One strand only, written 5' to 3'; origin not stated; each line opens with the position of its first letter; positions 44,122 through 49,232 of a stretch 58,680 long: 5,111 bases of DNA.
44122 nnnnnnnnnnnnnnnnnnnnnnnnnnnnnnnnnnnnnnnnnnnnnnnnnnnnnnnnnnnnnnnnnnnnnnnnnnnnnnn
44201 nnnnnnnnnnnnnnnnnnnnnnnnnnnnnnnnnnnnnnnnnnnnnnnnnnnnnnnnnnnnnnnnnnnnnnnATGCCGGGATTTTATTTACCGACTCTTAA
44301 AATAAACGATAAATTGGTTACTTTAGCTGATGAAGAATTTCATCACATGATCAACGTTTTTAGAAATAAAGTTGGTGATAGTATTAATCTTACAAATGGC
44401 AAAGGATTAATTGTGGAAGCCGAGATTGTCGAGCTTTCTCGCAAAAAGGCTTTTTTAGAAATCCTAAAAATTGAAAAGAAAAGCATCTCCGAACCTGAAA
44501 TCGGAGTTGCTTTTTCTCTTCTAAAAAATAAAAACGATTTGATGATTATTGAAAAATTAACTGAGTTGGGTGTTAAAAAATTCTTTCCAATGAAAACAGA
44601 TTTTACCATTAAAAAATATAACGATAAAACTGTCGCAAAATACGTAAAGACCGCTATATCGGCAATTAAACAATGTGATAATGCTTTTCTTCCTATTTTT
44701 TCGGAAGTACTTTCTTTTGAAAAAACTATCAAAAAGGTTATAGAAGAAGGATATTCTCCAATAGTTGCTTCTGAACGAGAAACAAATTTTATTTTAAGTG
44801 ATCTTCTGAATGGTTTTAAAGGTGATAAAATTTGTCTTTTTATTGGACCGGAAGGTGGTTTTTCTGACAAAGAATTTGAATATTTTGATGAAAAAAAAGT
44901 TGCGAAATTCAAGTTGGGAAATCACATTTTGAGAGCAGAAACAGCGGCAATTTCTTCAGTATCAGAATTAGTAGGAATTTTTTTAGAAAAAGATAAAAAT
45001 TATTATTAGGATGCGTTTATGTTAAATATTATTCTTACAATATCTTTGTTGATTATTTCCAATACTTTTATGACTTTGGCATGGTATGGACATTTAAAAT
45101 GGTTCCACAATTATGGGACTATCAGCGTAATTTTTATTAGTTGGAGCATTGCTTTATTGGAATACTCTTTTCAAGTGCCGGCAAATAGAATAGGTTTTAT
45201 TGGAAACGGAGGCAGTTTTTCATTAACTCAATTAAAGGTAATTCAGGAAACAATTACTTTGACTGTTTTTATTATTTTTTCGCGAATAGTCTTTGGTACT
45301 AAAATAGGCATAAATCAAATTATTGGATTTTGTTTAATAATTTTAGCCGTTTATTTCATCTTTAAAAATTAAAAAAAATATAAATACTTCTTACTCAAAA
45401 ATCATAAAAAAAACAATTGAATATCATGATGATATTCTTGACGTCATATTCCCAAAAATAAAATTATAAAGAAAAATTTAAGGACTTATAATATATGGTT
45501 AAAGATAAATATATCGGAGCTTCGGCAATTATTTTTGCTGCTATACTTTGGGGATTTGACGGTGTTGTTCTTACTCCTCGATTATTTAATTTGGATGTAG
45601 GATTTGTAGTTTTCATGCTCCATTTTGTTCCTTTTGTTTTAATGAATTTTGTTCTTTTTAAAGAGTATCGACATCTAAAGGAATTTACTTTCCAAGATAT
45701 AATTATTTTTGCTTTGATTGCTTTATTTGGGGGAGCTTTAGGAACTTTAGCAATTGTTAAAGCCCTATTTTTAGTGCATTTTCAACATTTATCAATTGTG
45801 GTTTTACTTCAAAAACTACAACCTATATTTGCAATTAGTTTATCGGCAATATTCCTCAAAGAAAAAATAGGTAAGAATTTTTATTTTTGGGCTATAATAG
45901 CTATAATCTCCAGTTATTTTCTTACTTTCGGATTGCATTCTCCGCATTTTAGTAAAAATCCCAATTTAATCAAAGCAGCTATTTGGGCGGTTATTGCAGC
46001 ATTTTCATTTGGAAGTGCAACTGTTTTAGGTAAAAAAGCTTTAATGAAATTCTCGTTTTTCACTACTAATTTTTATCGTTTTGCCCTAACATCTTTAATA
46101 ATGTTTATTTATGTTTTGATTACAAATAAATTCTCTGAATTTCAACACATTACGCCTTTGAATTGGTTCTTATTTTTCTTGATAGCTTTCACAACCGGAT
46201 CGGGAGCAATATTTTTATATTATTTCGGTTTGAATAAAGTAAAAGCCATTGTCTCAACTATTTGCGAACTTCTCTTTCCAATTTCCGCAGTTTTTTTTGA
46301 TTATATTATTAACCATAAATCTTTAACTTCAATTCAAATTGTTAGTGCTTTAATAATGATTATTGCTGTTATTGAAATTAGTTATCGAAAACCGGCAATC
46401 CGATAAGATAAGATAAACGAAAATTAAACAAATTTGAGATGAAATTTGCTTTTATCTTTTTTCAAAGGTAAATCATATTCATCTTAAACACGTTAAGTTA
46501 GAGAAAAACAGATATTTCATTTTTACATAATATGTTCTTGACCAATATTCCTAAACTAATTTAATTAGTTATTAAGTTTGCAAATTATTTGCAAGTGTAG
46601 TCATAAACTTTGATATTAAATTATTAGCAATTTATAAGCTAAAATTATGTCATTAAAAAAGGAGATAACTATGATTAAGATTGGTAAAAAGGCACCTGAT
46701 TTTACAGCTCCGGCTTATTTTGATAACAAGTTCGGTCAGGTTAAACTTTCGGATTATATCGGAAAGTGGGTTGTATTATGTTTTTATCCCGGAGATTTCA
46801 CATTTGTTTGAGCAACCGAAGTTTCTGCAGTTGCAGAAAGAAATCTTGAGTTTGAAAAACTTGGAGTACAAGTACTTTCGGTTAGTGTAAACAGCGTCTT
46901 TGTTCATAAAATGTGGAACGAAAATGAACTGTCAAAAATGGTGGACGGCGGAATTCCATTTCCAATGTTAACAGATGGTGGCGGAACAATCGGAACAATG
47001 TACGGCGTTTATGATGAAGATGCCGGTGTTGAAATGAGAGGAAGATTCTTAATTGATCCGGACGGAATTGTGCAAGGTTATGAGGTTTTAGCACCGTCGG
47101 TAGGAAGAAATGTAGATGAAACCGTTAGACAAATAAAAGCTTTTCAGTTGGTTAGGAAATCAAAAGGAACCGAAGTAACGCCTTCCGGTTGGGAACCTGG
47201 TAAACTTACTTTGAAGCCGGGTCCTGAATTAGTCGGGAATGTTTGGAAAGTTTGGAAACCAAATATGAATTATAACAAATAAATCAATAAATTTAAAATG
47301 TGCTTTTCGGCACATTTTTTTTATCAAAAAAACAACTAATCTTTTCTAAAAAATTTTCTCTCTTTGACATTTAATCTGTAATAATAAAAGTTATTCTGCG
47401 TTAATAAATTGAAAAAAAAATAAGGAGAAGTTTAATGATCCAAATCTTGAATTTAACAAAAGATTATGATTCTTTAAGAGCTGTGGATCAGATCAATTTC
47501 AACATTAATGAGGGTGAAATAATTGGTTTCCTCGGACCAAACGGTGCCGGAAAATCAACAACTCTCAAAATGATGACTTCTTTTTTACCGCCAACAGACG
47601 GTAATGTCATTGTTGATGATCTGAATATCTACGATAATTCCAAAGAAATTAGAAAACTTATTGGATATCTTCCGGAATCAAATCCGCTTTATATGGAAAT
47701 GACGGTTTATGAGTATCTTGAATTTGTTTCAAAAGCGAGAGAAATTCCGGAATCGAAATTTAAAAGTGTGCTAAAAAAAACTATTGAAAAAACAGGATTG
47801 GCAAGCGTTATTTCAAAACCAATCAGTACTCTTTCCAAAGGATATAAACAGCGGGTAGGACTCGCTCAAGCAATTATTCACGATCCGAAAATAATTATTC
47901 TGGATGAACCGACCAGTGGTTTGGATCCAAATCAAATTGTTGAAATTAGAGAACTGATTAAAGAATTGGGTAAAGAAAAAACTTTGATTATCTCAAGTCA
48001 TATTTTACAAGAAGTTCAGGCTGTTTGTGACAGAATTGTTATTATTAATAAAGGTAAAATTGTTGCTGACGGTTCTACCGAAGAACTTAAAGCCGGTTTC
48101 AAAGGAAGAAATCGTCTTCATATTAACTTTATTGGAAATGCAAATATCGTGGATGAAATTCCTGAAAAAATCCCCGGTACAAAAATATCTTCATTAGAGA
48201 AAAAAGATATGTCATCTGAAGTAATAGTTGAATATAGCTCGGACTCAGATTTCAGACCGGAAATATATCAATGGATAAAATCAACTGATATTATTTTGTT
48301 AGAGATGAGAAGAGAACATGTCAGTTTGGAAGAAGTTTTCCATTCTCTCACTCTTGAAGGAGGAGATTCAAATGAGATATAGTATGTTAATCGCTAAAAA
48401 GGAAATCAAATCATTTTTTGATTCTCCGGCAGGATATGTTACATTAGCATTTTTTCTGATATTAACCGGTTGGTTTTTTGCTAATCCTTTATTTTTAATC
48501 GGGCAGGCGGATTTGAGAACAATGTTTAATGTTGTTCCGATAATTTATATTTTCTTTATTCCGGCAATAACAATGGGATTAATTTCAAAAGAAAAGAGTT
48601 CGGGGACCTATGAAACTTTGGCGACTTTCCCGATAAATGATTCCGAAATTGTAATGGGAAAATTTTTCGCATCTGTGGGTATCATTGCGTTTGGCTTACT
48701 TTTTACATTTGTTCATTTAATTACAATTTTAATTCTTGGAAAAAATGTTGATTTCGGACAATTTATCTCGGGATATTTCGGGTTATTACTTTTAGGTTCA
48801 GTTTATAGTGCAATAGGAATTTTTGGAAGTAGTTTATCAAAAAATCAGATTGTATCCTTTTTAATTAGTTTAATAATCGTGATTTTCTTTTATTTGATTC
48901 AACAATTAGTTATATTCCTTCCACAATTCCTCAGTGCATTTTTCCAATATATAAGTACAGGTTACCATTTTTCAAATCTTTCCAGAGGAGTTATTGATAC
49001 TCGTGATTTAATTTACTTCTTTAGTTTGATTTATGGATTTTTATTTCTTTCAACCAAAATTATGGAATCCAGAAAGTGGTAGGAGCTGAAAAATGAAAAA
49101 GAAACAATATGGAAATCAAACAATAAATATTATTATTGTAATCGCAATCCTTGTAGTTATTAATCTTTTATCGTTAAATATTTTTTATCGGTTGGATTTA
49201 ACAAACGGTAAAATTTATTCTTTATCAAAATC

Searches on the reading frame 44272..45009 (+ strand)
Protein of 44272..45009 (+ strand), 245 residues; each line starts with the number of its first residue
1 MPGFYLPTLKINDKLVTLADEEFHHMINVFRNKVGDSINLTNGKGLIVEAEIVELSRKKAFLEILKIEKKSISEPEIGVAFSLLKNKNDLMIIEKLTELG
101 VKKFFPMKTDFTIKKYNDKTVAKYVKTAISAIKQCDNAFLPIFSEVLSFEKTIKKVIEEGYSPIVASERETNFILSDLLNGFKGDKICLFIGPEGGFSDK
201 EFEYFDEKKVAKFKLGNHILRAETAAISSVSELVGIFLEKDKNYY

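Call 10: search_protein_families(library=pfam, proteins=[window:44272-45009:+])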
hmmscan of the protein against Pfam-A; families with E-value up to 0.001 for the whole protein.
window:44272-45009:+ (245 aa): 2 families
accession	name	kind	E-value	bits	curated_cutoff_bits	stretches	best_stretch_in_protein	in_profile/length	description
PF04452.19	Methyltrans_RNA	-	4.3e-37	127.7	23.9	1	75-231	4-162/165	RNA methyltransferase domain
PF20260.4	PUA_4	-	6.6e-13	49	23.9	1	18-65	1-48/48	RNA methyltransferase PUA domain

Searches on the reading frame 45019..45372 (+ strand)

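Call 10: search_protein_families(library=pfam, proteins=[window:45019-45372:+])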
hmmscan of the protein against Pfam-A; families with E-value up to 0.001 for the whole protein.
window:45019-45372:+ (117 aa): 1 family
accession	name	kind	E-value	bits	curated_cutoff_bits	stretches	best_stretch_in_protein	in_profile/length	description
PF04342.18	DMT_6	-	5.7e-40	136.3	25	1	7-115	1-104/104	Putative member of DMT superfamily (DUF486)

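Call 31: search_protein_families(library=ncbifam, proteins=[window:45019-45372:+])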
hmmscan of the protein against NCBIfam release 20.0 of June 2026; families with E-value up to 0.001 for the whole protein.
window:45019-45372:+ (117 aa): 0 families

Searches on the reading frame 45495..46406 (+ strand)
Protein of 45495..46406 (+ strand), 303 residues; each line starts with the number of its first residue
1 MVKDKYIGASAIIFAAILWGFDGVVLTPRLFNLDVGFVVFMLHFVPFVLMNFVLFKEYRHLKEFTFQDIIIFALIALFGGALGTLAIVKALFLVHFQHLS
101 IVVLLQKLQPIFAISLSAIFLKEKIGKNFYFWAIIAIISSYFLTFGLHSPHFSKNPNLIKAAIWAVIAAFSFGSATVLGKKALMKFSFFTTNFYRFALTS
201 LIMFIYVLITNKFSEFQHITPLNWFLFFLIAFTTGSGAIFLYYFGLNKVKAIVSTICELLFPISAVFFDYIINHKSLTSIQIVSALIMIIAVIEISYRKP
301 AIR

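Call 10: search_protein_families(library=pfam, proteins=[window:45495-46406:+])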
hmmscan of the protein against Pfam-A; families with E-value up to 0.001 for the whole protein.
window:45495-46406:+ (303 aa): 1 family
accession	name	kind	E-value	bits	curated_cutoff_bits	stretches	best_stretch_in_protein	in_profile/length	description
PF00892.27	EamA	-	1.9e-29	103.1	28.2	2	160-295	2-133/135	EamA-like transporter family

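Call 31: search_protein_families(library=ncbifam, proteins=[window:45495-46406:+])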
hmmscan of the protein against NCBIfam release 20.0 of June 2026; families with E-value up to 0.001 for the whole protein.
window:45495-46406:+ (303 aa): 1 family
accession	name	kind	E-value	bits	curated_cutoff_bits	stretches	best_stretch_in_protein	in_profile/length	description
TIGR00950.1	2A78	equivalog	1.3e-15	57.6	230.2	1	19-293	1-264/264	carboxylate/amino acid/amine transporter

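Call 36: find_encoding_contigs(protein=window:45495-46406:+, flank=10000, max_places=6)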
Protein window:45495-46406:+ (303 aa): 6 contigs read that carry it; 6 places shown.
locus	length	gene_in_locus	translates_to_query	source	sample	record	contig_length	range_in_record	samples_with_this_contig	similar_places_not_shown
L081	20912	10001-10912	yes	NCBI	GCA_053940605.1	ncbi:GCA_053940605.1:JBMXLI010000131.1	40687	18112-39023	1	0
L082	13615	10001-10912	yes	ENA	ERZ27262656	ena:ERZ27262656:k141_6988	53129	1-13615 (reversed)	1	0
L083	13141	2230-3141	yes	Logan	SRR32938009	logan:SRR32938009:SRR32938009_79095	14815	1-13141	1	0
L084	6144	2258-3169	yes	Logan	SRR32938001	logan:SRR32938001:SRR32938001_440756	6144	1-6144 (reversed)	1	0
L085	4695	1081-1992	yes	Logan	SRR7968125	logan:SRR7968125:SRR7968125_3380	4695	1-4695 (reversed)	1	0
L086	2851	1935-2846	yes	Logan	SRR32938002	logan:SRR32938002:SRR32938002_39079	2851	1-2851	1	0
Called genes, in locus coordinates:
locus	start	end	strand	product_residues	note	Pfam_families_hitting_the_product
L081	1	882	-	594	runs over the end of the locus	PF13623:SurA_N_2, PF13624:SurA_N_3, PF00639:Rotamase, PF13145:Rotamase_2, PF13616:Rotamase_3, PF13145:Rotamase_2 (weak)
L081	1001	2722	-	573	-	PF00664:ABC_membrane, PF02463:SMC_N, PF00005:ABC_tran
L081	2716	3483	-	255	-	PF01171:ATP_bind_3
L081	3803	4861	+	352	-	PF01628:HrcA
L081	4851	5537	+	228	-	PF01025:GrpE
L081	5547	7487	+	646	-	PF00012:HSP70, PF06723:MreB_Mbl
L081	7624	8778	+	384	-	PF00226:DnaJ, PF01556:DnaJ_C, PF15777:Anti-TRAP (faint), PF00684:DnaJ_CXXCXGXG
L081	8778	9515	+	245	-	PF20260:PUA_4, PF04452:Methyltrans_RNA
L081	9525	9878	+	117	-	PF04342:DMT_6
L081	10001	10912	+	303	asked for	PF00892:EamA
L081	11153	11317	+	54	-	PF00578:AhpC-TSA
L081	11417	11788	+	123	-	PF00578:AhpC-TSA, PF10417:1-cysPrx_C (weak)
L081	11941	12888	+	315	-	PF00005:ABC_tran, PF13304:AAA_21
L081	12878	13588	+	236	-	PF01061:ABC2_membrane (weak), PF12679:ABC2_membrane_2, PF12730:ABC2_membrane_4 (weak), PF13346:ABC2_membrane_5 (weak), PF12698:ABC2_membrane_3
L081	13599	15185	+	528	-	PF23357:DUF7088, PF09822:ABC_transp_aux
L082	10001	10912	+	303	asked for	PF00892:EamA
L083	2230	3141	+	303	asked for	PF00892:EamA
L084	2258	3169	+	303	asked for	PF00892:EamA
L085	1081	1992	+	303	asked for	PF00892:EamA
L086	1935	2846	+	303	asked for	PF00892:EamA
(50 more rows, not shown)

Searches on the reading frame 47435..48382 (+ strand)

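Call 10: search_protein_families(library=pfam, proteins=[window:47435-48382:+])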
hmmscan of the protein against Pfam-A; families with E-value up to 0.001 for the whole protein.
window:47435-48382:+ (315 aa): 4 families
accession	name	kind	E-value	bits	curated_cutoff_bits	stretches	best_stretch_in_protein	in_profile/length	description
PF00005.33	ABC_tran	-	1.7e-32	113.3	25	1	18-161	2-137/137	ABC transporter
PF13304.12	AAA_21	-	7.4e-10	39.8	27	1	129-190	234-299/304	AAA domain, putative AbiEii toxin, Type IV TA system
PF02463.25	SMC_N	-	0.0004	20.3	40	0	151-203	159-210/220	RecF/RecN/SMC N terminal domain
PF13476.12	AAA_23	-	0.00067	20.8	27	0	18-51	14-43/201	AAA domain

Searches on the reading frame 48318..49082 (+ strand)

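Call 10: search_protein_families(library=pfam, proteins=[window:48318-49082:+])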
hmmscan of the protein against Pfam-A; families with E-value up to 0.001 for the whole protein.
window:48318-49082:+ (254 aa): 5 families
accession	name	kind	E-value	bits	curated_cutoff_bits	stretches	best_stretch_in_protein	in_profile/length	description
PF12679.13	ABC2_membrane_2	-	3.7e-12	46.5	27.2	1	54-227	33-244/283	ABC-2 family transporter protein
PF13346.12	ABC2_membrane_5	-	3e-08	33.9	25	1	60-237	25-185/205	ABC-2 family transporter protein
PF12698.13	ABC2_membrane_3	-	6.6e-08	32.5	31.6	1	70-220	165-313/347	ABC-2 family transporter protein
PF12730.13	ABC2_membrane_4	-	2.2e-06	28.2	27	1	69-190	48-178/179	ABC-2 family transporter protein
PF01061.29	ABC2_membrane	-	3.1e-06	27.3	26.9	1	24-213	5-197/211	ABC-2 type transporter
